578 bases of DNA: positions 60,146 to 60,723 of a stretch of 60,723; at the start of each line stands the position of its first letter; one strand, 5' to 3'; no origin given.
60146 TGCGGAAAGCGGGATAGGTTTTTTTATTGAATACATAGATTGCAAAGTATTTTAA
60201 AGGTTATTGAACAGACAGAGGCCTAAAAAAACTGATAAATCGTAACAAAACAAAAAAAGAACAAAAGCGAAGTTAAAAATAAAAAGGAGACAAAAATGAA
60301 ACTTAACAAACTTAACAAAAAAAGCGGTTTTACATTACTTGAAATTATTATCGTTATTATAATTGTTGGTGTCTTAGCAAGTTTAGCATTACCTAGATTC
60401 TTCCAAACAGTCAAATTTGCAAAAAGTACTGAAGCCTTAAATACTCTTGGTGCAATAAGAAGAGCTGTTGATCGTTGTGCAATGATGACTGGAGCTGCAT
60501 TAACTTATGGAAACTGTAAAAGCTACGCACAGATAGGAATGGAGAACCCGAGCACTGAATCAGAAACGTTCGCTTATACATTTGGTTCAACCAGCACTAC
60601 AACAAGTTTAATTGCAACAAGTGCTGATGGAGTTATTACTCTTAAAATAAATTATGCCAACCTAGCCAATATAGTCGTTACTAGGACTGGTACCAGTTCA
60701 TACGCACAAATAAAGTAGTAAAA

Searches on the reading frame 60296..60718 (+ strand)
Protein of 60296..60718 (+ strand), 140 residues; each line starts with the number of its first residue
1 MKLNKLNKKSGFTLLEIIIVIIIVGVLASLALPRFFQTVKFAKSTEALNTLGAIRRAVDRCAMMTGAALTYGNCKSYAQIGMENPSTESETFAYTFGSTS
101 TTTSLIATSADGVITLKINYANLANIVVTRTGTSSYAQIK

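Call 16: search_protein_families(library=pfam, proteins=[window:60296-60718:+], max_evalue=0.01)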
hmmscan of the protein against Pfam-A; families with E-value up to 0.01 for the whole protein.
window:60296-60718:+ (140 aa): 1 family
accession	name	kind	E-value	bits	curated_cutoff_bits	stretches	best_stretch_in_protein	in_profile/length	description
PF07963.17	N_methyl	-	3.6e-07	29.9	21.2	1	7-32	2-27/27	Prokaryotic N-terminal methylation motif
